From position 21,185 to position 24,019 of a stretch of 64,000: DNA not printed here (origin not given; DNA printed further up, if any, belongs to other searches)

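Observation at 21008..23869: Coiled-coil protein plus 844-aa FtsK/HerA/T4CP-like NTPase with novel N-terminal domain: candidate uncharacterised two-gene system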

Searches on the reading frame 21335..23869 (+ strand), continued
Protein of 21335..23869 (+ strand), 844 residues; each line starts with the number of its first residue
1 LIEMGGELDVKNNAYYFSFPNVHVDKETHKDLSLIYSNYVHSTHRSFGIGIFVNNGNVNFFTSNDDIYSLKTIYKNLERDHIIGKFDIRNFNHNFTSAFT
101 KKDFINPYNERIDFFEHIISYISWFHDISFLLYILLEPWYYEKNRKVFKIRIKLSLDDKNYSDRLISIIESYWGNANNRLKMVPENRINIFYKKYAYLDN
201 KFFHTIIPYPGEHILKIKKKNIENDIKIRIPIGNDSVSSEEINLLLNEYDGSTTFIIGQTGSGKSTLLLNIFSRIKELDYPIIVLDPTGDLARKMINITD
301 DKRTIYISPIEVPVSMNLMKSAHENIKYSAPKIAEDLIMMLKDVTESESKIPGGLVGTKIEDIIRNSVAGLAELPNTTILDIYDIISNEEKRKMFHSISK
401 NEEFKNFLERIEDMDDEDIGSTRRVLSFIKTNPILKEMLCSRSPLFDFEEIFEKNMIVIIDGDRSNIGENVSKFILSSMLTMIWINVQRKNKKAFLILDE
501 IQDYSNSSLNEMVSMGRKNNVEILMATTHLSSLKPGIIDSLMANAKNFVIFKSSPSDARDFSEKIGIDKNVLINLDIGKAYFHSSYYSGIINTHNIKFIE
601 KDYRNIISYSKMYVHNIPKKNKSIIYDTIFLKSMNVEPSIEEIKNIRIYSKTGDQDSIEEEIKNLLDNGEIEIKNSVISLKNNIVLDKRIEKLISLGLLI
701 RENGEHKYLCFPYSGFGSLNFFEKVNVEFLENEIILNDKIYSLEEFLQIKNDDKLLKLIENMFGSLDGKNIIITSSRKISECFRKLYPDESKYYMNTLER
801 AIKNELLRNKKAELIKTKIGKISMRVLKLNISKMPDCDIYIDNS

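Call 70: search_protein_families(library=pfam, proteins=[L017:6936-9410:+, L017:5271-6917:+], max_evalue=0.01)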
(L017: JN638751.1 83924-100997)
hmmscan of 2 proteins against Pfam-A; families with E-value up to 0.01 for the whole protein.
L017:6936-9410:+ (825 aa): 2 families
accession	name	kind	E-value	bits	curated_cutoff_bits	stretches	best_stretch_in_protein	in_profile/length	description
PF01935.23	DUF87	-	0.0012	19.4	23.2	1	380-620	27-219/220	Helicase HerA, central domain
PF12696.13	TraG-D_C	-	0.0097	16.3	22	0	640-715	3-76/126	TraM recognition site of TraD and TraG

L017:5271-6917:+ (549 aa): 7 families
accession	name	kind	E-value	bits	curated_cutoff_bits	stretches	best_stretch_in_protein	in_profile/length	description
PF19044.6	P-loop_TraG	-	1.6e-15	57.1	25.8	2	420-547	252-391/413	TraG P-loop domain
PF12846.13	AAA_10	-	4.7e-09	36.2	27.5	1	419-499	241-318/362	AAA-like domain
PF01935.23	DUF87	-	1.1e-08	35.9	23.2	1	331-401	14-79/220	Helicase HerA, central domain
PF10412.15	TrwB_AAD_bind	-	2.8e-06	26.9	20.5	0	420-501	246-327/387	Type IV secretion-system coupling protein DNA-binding domain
PF13401.12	AAA_22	-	1.3e-05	25.9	27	1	341-427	6-93/130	AAA domain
PF13479.12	AAA_24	-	0.0066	16.8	27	0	341-426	3-72/195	AAA domain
PF05673.19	DUF815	-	0.0087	15.7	23.8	0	324-379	39-90/249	Protein of unknown function (DUF815)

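Call 71: search_protein_families(library=phrogs, proteins=[window:21344-23866:+, L017:6936-9410:+], max_evalue=0.01)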
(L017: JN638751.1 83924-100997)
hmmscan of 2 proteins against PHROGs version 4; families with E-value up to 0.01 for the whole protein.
window:21344-23866:+ (841 aa): 2 families
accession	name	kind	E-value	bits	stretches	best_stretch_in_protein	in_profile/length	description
phrog_5156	-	unknown function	1.3e-26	94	1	221-562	396-734/824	-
phrog_2666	-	head and packaging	2.3e-11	44.1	2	483-585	420-519/555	terminase large subunit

L017:6936-9410:+ (825 aa): 3 families
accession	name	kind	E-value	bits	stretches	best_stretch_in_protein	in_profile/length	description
phrog_5156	-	unknown function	6.3e-207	690.4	1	2-812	18-824/824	-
phrog_2666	-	head and packaging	3.4e-06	27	0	380-421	325-366/555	terminase large subunit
phrog_913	-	head and packaging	0.007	17.3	0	237-270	54-88/133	minor head protein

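Call 73: find_encoding_contigs(protein=P0008, flank=7000, max_places=1)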
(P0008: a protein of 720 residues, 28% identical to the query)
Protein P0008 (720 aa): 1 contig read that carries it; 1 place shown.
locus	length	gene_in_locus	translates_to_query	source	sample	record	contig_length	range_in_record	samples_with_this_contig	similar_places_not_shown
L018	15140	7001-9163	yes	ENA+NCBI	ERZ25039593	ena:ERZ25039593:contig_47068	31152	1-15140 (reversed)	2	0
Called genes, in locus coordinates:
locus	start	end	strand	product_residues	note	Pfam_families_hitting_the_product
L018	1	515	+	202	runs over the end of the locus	PF01746:tRNA_m1G_MT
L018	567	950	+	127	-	PF09055:Sod_Ni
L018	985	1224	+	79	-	PF10502:Peptidase_S26 (faint)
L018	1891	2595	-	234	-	PF02518:HATPase_c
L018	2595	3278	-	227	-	PF00072:Response_reg, PF00486:Trans_reg_C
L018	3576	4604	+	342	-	PF14200:RicinB_lectin_2 (faint), PF00652:Ricin_B_lectin, PF05257:CHAP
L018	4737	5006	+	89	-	PF01527:HTH_Tnp_1, PF13384:HTH_23, PF13518:HTH_28 (weak)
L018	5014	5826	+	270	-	PF00665:rve, PF13683:rve_3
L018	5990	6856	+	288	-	PF00892:EamA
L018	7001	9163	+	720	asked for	PF01935:DUF87, PF10412:TrwB_AAD_bind (faint), PF13401:AAA_22 (faint)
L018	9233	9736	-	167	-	-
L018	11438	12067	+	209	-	-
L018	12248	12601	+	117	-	-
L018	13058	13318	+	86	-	-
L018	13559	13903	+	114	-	-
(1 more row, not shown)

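Call 74: find_encoding_contigs(protein=P0011, flank=7000, max_places=1)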
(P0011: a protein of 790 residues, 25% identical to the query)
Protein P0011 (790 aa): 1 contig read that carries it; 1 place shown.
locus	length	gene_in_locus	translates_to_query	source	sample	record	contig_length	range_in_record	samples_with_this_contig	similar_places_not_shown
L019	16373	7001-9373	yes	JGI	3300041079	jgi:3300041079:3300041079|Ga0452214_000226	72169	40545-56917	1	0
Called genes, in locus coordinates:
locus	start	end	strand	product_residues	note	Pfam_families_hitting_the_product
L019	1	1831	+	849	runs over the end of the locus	PF02384:N6_Mtase, PF07669:Eco57I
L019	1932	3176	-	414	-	PF02310:B12-binding, PF04055:Radical_SAM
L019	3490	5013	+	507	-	-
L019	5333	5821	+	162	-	PF01936:NYN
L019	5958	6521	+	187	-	PF00334:NDK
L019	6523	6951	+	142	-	-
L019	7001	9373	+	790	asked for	PF26449:DUF8128, PF02534:T4SS-DNA_transf, PF01935:DUF87, PF10412:TrwB_AAD_bind (weak), PF12696:TraG-D_C (weak)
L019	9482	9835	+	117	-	PF02675:AdoMet_dc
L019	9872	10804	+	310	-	PF07992:Pyr_redox_2, PF13738:Pyr_redox_3, PF00070:Pyr_redox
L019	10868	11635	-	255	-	PF00459:Inositol_P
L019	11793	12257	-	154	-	PF00782:DSPc, PF22785:Tc-R-P, PF22784:PTP-SAK, PF22741:PTP-NADK (weak)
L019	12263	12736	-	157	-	PF00383:dCMP_cyt_deam_1, PF14437:MafB19-deam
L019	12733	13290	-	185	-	PF21448:DNMK (faint), PF13207:AAA_17, PF13238:AAA_18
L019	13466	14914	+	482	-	PF01935:DUF87 (weak), PF02534:T4SS-DNA_transf, PF10412:TrwB_AAD_bind, PF12696:TraG-D_C (weak)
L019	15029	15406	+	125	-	-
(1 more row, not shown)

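Call 92: find_related_loci(query=A1, collection=viral_contigs, flank=6000)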
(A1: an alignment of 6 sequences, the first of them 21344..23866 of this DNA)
Query A1 (841 aa) in viral_contigs; peptide patterns used: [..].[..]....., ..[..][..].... (x = any residue, [..] = any of these).
358 stretches matched a pattern, but none encodes a relative of the query by tblastn (E <= 1e-3).

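Call 95: find_encoding_contigs(protein=P0018, flank=6000, max_places=2)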
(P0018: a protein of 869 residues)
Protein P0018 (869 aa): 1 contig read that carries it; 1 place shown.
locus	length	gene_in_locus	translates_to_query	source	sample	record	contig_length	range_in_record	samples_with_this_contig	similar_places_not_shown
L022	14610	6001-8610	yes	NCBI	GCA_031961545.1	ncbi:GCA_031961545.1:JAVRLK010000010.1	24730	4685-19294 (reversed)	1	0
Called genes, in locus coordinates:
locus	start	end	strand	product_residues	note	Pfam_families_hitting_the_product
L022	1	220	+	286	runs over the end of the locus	PF00466:Ribosomal_L10, PF17777:RL10P_insert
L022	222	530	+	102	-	-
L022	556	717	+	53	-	-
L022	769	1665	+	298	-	PF01180:DHO_dh, PF01207:Dus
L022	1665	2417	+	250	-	PF10418:DHODB_Fe-S_bind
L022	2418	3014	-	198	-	PF01545:Cation_efflux (weak), PF16916:ZT_dimer (weak)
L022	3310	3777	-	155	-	PF01978:TrmB (weak), PF13404:HTH_AsnC-type, PF13412:HTH_24, PF01037:AsnC_trans_reg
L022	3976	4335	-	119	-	PF02915:Rubrerythrin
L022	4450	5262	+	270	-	PF01040:UbiA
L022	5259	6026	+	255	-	PF01884:PcrB, PF00290:Trp_syntA (faint), PF01207:Dus (faint), PF05690:ThiG (faint), PF00977:His_biosynth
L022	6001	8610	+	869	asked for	-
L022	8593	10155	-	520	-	PF00270:DEAD, PF04851:ResIII, PF21210:RNA_helicase_helical, PF22590:Cas3-like_C_2 (faint), PF00271:Helicase_C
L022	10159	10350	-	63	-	-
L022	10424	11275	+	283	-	PF12706:Lactamase_B_2 (weak)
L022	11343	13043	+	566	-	PF00890:FAD_binding_2, PF01946:Thi4 (faint), PF03486:HI0933_like (faint), PF07992:Pyr_redox_2 (faint), PF02910:Succ_DH_flav_C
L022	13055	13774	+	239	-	PF13085:Fer2_3, PF13187:Fer4_9 (faint), PF13237:Fer4_10, PF12838:Fer4_7, PF13183:Fer4_8, PF13534:Fer4_17 (weak)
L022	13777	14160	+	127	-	PF01127:Sdh_cyt, PF02300:Fumarate_red_C (weak)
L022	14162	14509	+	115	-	PF01127:Sdh_cyt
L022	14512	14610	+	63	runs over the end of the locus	PF03966:Trm112p, PF19769:CPxCG_zf (weak)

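Call 98: search_solved_structures(query=A1, max_evalue=1)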
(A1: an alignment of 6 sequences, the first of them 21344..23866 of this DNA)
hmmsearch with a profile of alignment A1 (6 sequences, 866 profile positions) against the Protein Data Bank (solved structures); distinct sequences matched with E-value up to 1: 92 (the best 60 are shown).
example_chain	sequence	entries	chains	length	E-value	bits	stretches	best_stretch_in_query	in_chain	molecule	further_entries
7vlu_A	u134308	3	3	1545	0.00068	20.9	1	241-277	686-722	ATP-binding cassette sub-family C member 9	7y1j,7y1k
7mit_E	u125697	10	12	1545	0.00068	20.9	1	241-277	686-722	Isoform SUR2B of ATP-binding cassette sub-family C member 9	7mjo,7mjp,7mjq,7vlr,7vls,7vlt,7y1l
9x46_A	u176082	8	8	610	0.0016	19.6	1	180-272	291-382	Lipid/multidrug/protein-type ABC exporter, ATP binding/membrane-spanning protein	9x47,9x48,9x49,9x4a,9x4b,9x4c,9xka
6d3r_A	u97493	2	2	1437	0.006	17.8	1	241-274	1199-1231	Cystic fibrosis transmembrane conductance regulator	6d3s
8wd9_D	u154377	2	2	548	0.0066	17.6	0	239-268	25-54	Probable dipeptide-transport ATP-binding protein ABC transporter DppD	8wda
8wdb_D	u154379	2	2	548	0.0066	17.6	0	239-268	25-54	Probable dipeptide-transport ATP-binding protein ABC transporter DppD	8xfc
9x1l_A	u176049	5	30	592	0.014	16.5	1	228-292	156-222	DNA helicase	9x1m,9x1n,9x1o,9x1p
4hlu_A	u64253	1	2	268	0.019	16.1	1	241-267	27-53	Putative ABC transporter ATP-binding protein TM_0222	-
2yz2_A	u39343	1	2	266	0.019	16.1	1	241-267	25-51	Putative ABC transporter ATP-binding protein TM_0222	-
4zir_A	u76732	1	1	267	0.019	16.1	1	241-267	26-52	Energy-coupling factor transporter ATP-binding protein EcfA2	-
6c3o_E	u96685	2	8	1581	0.021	16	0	241-274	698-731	ATP-binding cassette sub-family C member 8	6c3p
7s5v_E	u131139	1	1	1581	0.021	16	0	241-274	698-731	ATP-binding cassette sub-family C member 8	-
7s5x_E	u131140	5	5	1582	0.021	16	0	241-274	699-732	ATP-binding cassette sub-family C member 8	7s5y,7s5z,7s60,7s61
9ay0_A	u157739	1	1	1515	0.028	15.5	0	240-282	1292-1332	Metal resistance protein YCF1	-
9ayc_A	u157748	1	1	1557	0.03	15.4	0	240-282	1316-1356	Metal resistance protein YCF1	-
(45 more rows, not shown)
